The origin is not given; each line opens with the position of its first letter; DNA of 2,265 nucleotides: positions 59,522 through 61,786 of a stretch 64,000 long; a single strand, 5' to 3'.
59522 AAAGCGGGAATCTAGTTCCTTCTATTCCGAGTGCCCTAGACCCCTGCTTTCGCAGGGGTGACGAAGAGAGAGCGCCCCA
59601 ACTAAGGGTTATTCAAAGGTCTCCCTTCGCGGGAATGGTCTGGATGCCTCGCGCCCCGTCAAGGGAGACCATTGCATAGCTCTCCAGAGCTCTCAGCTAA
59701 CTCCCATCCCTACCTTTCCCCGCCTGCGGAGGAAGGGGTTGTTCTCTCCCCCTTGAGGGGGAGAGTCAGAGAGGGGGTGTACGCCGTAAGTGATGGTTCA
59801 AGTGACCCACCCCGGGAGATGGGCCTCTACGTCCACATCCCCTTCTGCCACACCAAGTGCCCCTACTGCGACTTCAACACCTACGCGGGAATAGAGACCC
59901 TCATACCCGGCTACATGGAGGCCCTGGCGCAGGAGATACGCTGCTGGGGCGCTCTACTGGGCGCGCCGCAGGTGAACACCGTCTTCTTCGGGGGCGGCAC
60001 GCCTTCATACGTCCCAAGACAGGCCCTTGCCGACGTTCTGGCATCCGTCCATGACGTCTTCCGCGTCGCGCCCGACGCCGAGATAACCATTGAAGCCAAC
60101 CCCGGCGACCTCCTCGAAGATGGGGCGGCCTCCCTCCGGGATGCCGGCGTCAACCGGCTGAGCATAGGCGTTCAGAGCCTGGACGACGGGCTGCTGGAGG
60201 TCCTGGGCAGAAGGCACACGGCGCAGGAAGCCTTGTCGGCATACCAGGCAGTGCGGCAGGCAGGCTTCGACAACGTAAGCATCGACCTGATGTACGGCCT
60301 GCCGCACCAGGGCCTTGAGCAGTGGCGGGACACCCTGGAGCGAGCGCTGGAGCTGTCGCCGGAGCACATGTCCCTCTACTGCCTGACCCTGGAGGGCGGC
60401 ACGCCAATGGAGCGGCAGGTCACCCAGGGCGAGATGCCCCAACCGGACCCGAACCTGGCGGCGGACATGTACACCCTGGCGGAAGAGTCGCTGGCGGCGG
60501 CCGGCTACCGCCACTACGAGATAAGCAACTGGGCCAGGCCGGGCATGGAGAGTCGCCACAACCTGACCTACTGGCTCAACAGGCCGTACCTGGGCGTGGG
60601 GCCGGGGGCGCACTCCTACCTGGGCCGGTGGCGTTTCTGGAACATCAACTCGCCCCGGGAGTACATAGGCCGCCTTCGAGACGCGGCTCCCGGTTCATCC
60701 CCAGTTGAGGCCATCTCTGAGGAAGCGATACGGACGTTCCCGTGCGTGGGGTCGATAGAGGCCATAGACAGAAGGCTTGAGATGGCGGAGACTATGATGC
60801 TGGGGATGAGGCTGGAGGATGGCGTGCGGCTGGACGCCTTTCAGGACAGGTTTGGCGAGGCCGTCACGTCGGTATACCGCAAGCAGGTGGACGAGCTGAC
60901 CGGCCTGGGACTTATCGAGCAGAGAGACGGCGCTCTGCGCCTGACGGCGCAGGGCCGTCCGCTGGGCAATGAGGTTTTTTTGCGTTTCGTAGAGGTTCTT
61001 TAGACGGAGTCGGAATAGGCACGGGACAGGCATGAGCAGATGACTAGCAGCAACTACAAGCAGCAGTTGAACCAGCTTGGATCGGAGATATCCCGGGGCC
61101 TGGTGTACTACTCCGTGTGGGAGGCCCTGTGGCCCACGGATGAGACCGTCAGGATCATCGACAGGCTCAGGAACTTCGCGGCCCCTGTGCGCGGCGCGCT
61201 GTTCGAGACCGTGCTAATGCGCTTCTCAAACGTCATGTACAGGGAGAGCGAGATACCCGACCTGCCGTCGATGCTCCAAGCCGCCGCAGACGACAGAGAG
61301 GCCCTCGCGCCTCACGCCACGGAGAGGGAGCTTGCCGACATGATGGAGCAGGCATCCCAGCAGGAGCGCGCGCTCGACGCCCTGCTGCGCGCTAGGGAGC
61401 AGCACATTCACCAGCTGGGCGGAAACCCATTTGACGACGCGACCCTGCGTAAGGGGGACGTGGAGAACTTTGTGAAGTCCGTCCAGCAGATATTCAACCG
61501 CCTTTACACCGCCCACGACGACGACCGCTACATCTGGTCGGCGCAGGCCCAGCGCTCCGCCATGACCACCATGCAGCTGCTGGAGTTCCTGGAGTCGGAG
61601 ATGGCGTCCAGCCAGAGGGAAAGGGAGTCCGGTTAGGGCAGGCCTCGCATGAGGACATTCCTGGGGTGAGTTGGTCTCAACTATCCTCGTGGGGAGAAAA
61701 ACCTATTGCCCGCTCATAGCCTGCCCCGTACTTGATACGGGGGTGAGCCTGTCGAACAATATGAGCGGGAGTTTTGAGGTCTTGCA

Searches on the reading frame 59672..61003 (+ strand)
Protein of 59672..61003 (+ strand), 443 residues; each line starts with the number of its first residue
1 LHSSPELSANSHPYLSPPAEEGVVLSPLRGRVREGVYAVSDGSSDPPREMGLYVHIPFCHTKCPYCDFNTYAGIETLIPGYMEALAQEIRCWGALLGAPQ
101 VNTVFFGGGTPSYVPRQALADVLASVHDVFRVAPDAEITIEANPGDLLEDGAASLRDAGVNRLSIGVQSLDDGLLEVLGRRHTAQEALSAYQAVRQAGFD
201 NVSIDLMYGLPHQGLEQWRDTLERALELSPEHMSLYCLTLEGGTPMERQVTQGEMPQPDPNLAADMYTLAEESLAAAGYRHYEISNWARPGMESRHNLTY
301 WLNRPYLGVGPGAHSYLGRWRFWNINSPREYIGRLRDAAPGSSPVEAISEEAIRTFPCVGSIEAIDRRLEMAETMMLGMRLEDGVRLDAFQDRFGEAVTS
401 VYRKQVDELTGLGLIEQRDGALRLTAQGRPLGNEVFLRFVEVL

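Call 3: search_protein_families(library=pfam, proteins=[window:59672-61003:+], max_evalue=1)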
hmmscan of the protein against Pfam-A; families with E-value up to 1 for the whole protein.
window:59672-61003:+ (443 aa): 2 families
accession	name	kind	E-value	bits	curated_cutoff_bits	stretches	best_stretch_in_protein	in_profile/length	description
PF04055.27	Radical_SAM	-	3.2e-28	99.4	29.5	1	53-224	1-165/166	Radical SAM superfamily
PF06969.22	HemN_C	-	4.8e-17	62.2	24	1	370-431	6-67/67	HemN C-terminal domain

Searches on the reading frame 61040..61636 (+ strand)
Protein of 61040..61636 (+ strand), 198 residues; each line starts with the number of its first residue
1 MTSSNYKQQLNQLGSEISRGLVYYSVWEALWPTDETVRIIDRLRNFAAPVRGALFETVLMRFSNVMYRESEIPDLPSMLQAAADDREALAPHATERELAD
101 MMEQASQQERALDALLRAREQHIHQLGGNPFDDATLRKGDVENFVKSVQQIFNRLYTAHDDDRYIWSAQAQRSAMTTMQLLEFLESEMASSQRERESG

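Call 3: search_protein_families(library=pfam, proteins=[window:61040-61636:+], max_evalue=1)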
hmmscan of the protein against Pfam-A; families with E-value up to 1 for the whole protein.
window:61040-61636:+ (198 aa): 1 family
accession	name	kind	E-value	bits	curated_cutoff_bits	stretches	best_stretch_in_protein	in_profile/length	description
PF13428.12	TPR_14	-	0.84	11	23.5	0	96-122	5-31/44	Tetratricopeptide repeat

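Call 4: search_protein_families(library=ncbifam, proteins=[window:61040-61636:+], max_evalue=1)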
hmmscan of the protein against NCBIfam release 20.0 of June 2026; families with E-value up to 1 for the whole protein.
window:61040-61636:+ (198 aa): 1 family
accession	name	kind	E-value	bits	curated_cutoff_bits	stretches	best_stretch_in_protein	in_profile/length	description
TIGR02284.1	TIGR02284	subfamily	0.027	14.8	44.8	1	89-153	22-82/139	PA2169 family four-helix-bundle protein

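Call 48: search_solved_structures(query=window:61040-61636:+, max_evalue=10)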
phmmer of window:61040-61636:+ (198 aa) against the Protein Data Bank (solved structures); distinct sequences matched with E-value up to 10: 7.
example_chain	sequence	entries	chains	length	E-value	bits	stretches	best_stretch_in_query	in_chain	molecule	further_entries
1wpw_A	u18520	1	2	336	0.05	16.8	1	123-175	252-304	3-isopropylmalate dehydrogenase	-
1k0f_A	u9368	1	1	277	0.45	13.7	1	77-142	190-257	Periplasmic zinc-binding protein troA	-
1toa_A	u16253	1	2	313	0.59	13.3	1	77-142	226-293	PROTEIN (PERIPLASMIC BINDING PROTEIN TROA)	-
8ttb_D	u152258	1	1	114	0.68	13.1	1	91-140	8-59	cAMP-regulated phosphoprotein 19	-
3x1d_A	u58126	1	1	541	1.1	12.4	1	63-169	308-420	Atlastin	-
6d3i_A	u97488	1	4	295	1.2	12.3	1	21-69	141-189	ftv7 dioxygenase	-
6d3h_A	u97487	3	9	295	1.3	12.3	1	21-69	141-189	FT_T dioxygenase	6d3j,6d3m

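Call 64: search_protein_families(library=padloc, proteins=[window:61040-61636:+], max_evalue=0.1)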
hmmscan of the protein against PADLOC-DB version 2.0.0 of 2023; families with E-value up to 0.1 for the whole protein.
window:61040-61636:+ (198 aa): 1 family
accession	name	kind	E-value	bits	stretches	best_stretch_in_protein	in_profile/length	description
PDLC04886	PDC-S06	-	0.025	11.4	1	95-155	655-712/727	-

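Call 65: search_protein_families(library=phrogs, proteins=[window:61040-61636:+], max_evalue=0.1)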
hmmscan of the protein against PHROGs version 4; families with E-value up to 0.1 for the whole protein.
window:61040-61636:+ (198 aa): 1 family
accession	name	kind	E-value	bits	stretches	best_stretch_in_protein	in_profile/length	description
phrog_2467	-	unknown function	0.0055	16.7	1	46-175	224-320/502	-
